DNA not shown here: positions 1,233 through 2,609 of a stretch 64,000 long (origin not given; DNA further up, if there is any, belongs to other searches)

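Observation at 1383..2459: NHEJ ligase with non-canonical nucleotidyltransferase motifs I and V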

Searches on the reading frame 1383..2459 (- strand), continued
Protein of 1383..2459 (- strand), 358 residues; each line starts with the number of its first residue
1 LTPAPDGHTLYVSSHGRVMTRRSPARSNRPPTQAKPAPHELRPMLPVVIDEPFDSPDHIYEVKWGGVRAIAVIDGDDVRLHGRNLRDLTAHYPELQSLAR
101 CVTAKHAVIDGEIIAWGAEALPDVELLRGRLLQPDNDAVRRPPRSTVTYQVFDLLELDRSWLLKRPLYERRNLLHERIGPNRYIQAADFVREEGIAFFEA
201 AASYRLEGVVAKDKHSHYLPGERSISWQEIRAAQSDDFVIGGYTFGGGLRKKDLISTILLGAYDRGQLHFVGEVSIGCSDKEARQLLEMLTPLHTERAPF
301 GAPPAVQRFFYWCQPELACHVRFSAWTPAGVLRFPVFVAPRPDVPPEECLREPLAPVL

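Call 11: find_encoding_contigs(protein=P0095, flank=10000, max_places=3)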
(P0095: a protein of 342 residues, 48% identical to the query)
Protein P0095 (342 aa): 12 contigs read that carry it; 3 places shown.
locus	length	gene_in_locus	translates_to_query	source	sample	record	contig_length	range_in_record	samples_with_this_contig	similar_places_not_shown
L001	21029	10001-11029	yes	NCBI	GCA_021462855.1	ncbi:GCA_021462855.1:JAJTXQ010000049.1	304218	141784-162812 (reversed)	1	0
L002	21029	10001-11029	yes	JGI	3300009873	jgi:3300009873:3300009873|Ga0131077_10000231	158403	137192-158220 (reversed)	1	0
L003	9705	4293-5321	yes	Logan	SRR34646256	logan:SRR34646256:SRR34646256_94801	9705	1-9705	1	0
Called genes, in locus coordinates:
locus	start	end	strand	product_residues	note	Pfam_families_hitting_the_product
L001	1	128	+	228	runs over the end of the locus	-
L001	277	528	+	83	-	PF01037:AsnC_trans_reg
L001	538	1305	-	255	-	PF11306:DUF3108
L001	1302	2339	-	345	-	PF00155:Aminotran_1_2, PF01212:Beta_elim_lyase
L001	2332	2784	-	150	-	-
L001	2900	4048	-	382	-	PF00465:Fe-ADH, PF13685:Fe-ADH_2, PF25137:ADH_Fe_C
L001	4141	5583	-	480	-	PF00144:Beta-lactamase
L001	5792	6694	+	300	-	PF01263:Aldose_epim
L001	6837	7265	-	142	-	PF01878:EVE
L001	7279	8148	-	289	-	PF00296:Bac_luciferase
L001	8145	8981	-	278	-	PF01869:BcrAD_BadFG (weak), PF03630:Fumble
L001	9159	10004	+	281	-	PF02735:Ku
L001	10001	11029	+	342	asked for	PF01068:DNA_ligase_A_M, PF04679:DNA_ligase_A_C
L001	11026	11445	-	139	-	PF09723:Zn_ribbon_8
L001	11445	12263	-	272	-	PF11967:RecO_N, PF02565:RecO_C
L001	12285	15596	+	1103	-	PF00092:VWA (weak)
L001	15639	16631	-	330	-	PF03060:NMO, PF01070:FMN_dh (weak)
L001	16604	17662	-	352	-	PF07885:Ion_trans_2, PF02254:TrkA_N, PF02080:TrkA_C (weak)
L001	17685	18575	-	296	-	PF00892:EamA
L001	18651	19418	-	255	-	PF00800:PDT, PF01842:ACT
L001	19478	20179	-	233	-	PF13241:NAD_binding_7 (weak), PF02254:TrkA_N, PF03807:F420_oxidored (weak), PF02080:TrkA_C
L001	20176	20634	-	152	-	PF02254:TrkA_N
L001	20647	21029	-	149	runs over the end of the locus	PF00582:Usp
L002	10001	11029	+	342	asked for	PF01068:DNA_ligase_A_M, PF04679:DNA_ligase_A_C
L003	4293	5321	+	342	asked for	PF01068:DNA_ligase_A_M, PF04679:DNA_ligase_A_C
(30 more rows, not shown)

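Call 12: find_encoding_contigs(protein=P0056, flank=10000, max_places=3)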
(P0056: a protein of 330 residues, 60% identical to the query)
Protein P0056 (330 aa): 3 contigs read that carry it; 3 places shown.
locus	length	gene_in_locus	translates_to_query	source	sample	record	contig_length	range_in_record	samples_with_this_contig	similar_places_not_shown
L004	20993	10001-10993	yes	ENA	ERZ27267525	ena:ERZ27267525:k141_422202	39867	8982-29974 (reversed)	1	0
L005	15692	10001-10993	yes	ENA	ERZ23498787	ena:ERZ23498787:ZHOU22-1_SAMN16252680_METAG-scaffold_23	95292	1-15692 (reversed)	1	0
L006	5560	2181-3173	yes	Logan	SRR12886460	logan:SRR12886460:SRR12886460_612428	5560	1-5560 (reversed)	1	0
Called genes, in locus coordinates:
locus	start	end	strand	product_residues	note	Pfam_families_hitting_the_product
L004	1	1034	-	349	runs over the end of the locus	PF00296:Bac_luciferase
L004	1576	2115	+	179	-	PF12389:Peptidase_M73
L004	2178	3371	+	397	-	-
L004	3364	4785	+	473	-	-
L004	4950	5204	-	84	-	PF00076:RRM_1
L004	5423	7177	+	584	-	PF00664:ABC_membrane, PF00005:ABC_tran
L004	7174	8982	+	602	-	PF00664:ABC_membrane, PF02463:SMC_N (faint), PF00005:ABC_tran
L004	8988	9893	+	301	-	PF01904:DUF72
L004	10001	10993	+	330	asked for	PF01068:DNA_ligase_A_M, PF04679:DNA_ligase_A_C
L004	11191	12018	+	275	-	PF02735:Ku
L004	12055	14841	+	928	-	PF13298:LigD_N, PF01068:DNA_ligase_A_M, PF04679:DNA_ligase_A_C, PF21686:LigD_Prim-Pol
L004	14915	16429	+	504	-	PF00732:GMC_oxred_N, PF05199:GMC_oxred_C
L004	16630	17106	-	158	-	PF11716:MDMPI_N, PF12867:DinB_2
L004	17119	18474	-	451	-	PF00120:Gln-synt_C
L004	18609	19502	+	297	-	PF00296:Bac_luciferase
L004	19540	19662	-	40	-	PF22691:Thiolase_C_1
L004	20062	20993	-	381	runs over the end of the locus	PF22691:Thiolase_C_1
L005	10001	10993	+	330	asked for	PF01068:DNA_ligase_A_M, PF04679:DNA_ligase_A_C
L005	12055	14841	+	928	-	PF13298:LigD_N, PF01068:DNA_ligase_A_M, PF04679:DNA_ligase_A_C, PF21686:LigD_Prim-Pol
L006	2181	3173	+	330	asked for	PF01068:DNA_ligase_A_M, PF04679:DNA_ligase_A_C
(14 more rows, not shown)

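Call 14: search_protein_representatives(protein=window:1383-2459:-)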
Query: 358 residues. Proteins with E-value up to 0.001 (for the whole library): 18892; up to 1e-10: 7335; up to 1e-30: 1292. The best 150 are listed.
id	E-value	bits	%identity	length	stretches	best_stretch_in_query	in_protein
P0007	1.0e-148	511.9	68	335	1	20-351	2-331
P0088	2.4e-90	319.8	60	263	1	102-351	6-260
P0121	1.3e-89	317.4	50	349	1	30-351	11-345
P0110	3.4e-88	312.7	48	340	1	37-354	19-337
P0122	1.4e-86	307.4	49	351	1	23-350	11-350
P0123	1.7e-82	294.0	47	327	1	31-349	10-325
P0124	2.2e-81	290.3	52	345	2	50-262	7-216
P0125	1.9e-75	270.8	42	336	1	31-349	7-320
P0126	1.2e-74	268.2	41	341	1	30-353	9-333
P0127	4.2e-73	263.1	44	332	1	36-351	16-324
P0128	2.1e-70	254.2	40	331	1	30-350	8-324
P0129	1.3e-69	251.6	42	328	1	41-349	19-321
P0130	7.4e-67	242.5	41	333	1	38-350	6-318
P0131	8.2e-65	235.8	44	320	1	38-352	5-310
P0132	1.0e-64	235.5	38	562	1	27-353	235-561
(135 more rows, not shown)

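Call 24: find_related_loci(query=A1, collection=genome_contigs, flank=10000)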
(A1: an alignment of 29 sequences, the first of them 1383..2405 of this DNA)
Query A1 (340 aa) in genome_contigs; peptide patterns used: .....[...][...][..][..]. (x = any residue, [..] = any of these).
599 stretches matched a pattern (row limit reached: there are more); 559 encode a relative of the query (tblastn E <= 1e-3); the best 80 are kept; 80 distinct loci.
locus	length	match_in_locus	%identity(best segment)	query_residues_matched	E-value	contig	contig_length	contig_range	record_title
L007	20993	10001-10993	66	1-332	1e-144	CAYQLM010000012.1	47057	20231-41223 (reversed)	MAG TPA_asm: uncultured Dehalococcoidia bacterium isolate SRP119689_co1_20 genome assembly, contig: NODE_853_length_4705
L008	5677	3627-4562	64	20-332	1e-140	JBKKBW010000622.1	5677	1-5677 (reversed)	MAG: Dehalococcoidia bacterium isolate swi_bin.376 S1Ck127_7942547_flag_1_multi_6.0000_len_5677, whole genome shotgun se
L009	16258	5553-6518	66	12-335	3e-139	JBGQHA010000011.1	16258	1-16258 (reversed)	MAG: Dehalococcoidia bacterium isolate OBJ2_061818_090_14 k141_492655_length_16258_cov_59.1524, whole genome shotgun seq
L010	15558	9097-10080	65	5-333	1e-135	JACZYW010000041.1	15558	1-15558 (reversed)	MAG: Chloroflexota bacterium isolate B27T3L8 B27T3L8_NODE953, whole genome shotgun sequence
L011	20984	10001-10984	61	4-333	1e-125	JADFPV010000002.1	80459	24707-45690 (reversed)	MAG: Chloroflexota bacterium isolate B76T1B5 B76T1B5_NODE107, whole genome shotgun sequence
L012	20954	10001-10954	52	17-334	9e-109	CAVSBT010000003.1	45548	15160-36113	MAG: uncultured Chloroflexia bacterium isolate MFD04408.bin.2.164 genome assembly, contig: contig_119283, whole genome s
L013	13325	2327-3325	48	14-332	3e-95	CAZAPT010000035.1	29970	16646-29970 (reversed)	MAG TPA_asm: uncultured Dehalococcoidia bacterium isolate binchicken_co185_280 genome assembly, contig: NODE_1932_length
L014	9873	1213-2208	49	6-331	9e-95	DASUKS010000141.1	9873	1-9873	MAG TPA_asm: Dehalococcoidia bacterium isolate SMAG_U1522 k141_1024281, whole genome shotgun sequence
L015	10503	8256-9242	49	23-338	1e-93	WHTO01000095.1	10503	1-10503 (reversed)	MAG: Dehalococcoidia bacterium isolate Dino_bin39 NODE_7118_length_10503_cov_1.5101, whole genome shotgun sequence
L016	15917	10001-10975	48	20-332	6e-93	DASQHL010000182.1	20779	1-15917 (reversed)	MAG TPA_asm: Dehalococcoidia bacterium isolate SMAG_U11832 k141_989056, whole genome shotgun sequence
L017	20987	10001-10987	47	1-339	1e-92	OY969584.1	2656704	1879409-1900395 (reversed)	MAG: uncultured Chloroflexia bacterium isolate MFD01299.bin.c.4 genome assembly, chromosome: 1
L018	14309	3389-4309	50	33-332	3e-92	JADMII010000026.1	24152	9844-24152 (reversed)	MAG: Dehalococcoidia bacterium isolate MAG008 NODE_1098_length_24152_cov_16.933187, whole genome shotgun sequence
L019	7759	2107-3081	49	20-331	3e-92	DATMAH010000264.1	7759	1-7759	MAG TPA_asm: Dehalococcoidia bacterium isolate SMAG_U13320 k141_346410, whole genome shotgun sequence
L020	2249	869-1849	48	20-332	8e-96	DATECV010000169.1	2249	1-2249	MAG TPA_asm: Dehalococcoidia bacterium isolate SMAG_U8281 k141_3257833, whole genome shotgun sequence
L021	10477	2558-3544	46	20-334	1e-90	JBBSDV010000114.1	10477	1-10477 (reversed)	MAG: Dehalococcoidia bacterium isolate LS1_sbin.24 LS1_sbin.24_K_1678749_L_10477_cov_24.1317, whole genome shotgun seque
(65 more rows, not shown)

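Call 27: search_solved_structures(query=A1, max_evalue=1e-20, show_alignments=2)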
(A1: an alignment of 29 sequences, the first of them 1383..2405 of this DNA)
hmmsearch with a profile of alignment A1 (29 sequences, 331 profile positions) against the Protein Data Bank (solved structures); distinct sequences matched with E-value up to 1e-20: 28.
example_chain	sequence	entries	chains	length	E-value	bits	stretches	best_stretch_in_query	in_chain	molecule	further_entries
1vs0_A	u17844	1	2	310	1.2e-66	228.5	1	17-328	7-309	Putative DNA ligase-like protein Rv0938/MT0965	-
6nhz_A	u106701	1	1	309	1.7e-66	228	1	17-328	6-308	ATP-dependent DNA ligase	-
6nhx_A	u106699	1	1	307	8.2e-66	225.7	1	17-328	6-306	ATP-dependent DNA ligase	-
2cfm_A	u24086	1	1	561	9.8e-46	159.7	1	16-326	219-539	THERMOSTABLE DNA LIGASE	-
9df9_A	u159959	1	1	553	1.8e-44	155.6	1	17-325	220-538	DNA ligase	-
4eq5_A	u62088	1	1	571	8.2e-44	153.4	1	17-326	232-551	DNA ligase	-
9dfa_A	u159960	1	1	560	1.2e-43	152.8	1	17-325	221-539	DNA ligase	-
3rr5_A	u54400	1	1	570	1.9e-43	152.2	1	17-325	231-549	DNA ligase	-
3gde_A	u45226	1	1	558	7.8e-31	110.7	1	38-323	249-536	DNA ligase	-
2hiv_A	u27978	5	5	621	5.3e-29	104.7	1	19-328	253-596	Thermostable DNA ligase | DNA ligase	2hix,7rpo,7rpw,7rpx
6q1v_A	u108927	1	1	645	2.3e-28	102.7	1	19-328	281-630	DNA ligase 1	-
9bs3_A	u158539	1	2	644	7.1e-28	101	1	19-328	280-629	DNA ligase 1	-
6p09_A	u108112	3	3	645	7.1e-28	101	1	19-328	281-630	DNA ligase 1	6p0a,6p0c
9bs4_A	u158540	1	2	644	7.3e-28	101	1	19-328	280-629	DNA ligase 1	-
6p0b_A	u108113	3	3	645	7.3e-28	101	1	19-328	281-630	DNA ligase 1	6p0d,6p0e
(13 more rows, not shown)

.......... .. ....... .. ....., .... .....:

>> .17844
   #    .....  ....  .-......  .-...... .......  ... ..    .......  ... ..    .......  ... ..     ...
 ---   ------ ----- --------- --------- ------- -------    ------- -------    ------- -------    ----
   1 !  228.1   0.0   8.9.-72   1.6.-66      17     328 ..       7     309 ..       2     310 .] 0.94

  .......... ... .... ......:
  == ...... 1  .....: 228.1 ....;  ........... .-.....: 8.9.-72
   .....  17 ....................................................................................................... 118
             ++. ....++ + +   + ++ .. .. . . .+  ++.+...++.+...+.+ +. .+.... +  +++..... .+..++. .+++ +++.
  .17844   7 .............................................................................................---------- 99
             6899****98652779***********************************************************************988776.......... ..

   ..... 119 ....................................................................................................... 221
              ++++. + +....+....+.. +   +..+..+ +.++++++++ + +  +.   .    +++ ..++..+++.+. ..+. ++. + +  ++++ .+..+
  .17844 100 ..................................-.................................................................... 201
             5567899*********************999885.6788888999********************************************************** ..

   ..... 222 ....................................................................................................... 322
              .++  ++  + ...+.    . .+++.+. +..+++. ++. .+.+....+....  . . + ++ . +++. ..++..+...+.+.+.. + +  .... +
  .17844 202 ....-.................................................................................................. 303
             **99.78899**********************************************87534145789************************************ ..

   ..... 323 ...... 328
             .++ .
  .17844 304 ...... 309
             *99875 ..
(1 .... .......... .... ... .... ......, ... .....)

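Call 29: find_encoding_contigs(protein=P0001, flank=3000, max_places=2)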
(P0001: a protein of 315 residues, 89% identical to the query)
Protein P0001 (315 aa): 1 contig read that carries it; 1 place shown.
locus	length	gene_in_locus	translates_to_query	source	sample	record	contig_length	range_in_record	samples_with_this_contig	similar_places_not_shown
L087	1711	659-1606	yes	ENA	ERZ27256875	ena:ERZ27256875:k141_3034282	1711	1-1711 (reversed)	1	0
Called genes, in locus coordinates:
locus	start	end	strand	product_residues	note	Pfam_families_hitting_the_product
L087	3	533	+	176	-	?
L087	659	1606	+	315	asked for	PF01068:DNA_ligase_A_M, PF04679:DNA_ligase_A_C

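Call 30: find_encoding_contigs(protein=P0002, flank=5000, max_places=2)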
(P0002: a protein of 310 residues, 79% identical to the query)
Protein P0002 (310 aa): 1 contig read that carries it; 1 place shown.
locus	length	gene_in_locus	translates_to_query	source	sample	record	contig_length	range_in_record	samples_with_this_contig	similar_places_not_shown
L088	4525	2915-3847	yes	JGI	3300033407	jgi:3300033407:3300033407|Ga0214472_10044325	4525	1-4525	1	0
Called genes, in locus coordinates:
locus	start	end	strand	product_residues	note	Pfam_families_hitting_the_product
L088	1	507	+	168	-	?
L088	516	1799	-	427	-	PF01266:DAO (faint), PF01494:FAD_binding_3 (faint), PF07992:Pyr_redox_2, PF13450:NAD_binding_8 (weak), PF00070:Pyr_redox, PF22366:NDH2_C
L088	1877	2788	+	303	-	PF01904:DUF72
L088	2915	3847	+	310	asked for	PF01068:DNA_ligase_A_M, PF04679:DNA_ligase_A_C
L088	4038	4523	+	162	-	?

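Call 51: predict_structure(alignment_id=A1)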
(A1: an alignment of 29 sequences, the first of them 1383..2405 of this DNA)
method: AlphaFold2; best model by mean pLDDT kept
length: 340 residues; sequences in the alignment: 29
mean_pLDDT: 91.5   pTM: 0.88
mean pLDDT of the five models: 91.5, 90.9, 90.8, 89.7, 88.1
residues with pLDDT >= 90: 281; 70-90: 30; 50-70: 25; < 50: 4
segments of 3 or more residues with pLDDT < 50: none
pLDDT, mean of each block of 10 residues (from residue 1): 51 73 96 97 97 98 96 95 97 96 93 82 79 98 97 96 93 96 96 98 97 96 88 82 97 94 93 96 89 93 96 96 96 73
secondary structure, 60 per line:
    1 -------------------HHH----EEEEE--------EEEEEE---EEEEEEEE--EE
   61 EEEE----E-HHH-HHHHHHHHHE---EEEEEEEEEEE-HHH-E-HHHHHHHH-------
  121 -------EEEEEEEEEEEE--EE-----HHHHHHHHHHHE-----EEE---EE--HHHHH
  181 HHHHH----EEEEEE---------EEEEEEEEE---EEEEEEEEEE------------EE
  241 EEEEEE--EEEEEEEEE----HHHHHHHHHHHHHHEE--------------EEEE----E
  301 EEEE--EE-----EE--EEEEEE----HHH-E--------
elements in order: E27-31 E40-45 E49-56 E59-64 H75-83 E88-98 H106-113 E128-139 H149-159 E166-168 H176-185 E190-195 E205-213 E217-226 E239-246 E249-257 H262-275 E292-295 E300-304 E318-323
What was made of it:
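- On ATP-dependent DNA ligase core (Pfam PF01068 + PF04679): AF2 model pLDDT 91.5 (call 51).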
